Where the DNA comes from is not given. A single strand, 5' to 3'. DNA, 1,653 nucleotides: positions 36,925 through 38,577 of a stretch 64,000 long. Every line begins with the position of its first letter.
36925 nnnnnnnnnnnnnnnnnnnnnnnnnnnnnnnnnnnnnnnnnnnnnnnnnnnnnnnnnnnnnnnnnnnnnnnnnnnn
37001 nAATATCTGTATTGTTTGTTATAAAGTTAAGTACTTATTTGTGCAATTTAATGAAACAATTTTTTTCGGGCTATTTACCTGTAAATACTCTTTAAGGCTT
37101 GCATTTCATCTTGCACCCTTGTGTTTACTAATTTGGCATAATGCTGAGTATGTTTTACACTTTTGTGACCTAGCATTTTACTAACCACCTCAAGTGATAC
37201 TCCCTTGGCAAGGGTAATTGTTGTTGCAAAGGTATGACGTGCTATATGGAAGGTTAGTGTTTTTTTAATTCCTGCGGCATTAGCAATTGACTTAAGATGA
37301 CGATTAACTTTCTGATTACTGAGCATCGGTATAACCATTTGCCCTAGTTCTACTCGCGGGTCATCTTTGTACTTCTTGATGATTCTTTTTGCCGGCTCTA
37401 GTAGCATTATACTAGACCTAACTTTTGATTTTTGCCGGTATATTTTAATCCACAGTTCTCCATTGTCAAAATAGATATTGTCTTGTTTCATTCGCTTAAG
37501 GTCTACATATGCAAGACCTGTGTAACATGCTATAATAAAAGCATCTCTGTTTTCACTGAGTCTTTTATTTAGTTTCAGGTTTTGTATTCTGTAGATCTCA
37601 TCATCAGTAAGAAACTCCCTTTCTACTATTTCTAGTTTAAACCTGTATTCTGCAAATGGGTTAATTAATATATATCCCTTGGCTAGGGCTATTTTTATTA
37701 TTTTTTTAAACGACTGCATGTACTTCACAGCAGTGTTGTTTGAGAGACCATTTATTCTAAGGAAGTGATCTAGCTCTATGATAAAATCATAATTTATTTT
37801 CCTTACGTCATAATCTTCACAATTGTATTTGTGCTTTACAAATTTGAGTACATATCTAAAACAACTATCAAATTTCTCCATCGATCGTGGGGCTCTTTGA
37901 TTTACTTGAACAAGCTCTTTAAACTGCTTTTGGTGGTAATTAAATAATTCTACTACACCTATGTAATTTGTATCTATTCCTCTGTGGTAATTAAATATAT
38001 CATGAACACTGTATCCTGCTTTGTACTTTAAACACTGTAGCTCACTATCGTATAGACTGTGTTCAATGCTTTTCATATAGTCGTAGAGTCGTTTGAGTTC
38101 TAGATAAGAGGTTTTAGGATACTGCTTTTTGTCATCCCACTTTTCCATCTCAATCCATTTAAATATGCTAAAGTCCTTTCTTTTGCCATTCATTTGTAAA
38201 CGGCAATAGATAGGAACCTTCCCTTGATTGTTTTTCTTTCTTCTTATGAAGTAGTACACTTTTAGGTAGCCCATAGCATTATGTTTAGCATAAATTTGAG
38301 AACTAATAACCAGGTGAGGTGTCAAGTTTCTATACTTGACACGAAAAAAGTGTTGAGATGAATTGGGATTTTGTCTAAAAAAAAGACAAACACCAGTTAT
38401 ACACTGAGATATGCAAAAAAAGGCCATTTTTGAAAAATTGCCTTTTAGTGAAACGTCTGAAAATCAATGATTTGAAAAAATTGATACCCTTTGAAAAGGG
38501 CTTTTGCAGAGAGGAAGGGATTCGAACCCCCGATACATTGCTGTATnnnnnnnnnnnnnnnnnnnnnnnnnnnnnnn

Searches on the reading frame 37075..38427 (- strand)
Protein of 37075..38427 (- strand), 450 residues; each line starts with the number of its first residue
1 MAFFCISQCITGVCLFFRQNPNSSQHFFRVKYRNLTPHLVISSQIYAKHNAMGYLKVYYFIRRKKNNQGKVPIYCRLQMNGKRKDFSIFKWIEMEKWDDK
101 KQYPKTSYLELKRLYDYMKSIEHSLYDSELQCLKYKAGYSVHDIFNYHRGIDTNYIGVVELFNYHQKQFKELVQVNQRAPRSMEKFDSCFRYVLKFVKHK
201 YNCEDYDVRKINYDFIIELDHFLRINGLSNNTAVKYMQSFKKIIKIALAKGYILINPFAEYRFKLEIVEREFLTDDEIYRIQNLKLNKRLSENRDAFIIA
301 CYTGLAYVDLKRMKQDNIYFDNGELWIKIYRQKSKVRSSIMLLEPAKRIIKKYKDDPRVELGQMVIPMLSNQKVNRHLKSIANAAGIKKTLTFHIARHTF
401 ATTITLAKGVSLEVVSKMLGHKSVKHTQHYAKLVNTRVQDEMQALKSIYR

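Call 95: search_solved_structures(query=window:37075-38427:-, max_evalue=0.01)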
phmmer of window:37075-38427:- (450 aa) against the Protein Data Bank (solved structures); distinct sequences matched with E-value up to 0.01: 8.
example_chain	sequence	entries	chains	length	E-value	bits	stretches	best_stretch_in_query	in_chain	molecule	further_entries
4a8e_A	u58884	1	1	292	2.1e-09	40.2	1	271-443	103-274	PROBABLE TYROSINE RECOMBINASE XERC-LIKE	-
5hxy_A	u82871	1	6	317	8.2e-08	35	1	371-438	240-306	Tyrosine recombinase XerA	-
2a3v_A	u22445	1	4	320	5e-07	32.4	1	375-435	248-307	site-specific recombinase IntI4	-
5dcf_A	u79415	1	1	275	0.0004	22.8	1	371-439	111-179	Tyrosine recombinase XerD,DNA translocase FtsK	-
1a0p_A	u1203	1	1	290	0.00067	22.1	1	372-439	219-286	SITE-SPECIFIC RECOMBINASE XERD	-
5c6k_A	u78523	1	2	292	0.00088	21.7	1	261-442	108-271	Integrase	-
5dor_A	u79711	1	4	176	0.0021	20.4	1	291-442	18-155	Integrase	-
3nkh_A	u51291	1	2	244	0.0075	18.6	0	370-443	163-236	Integrase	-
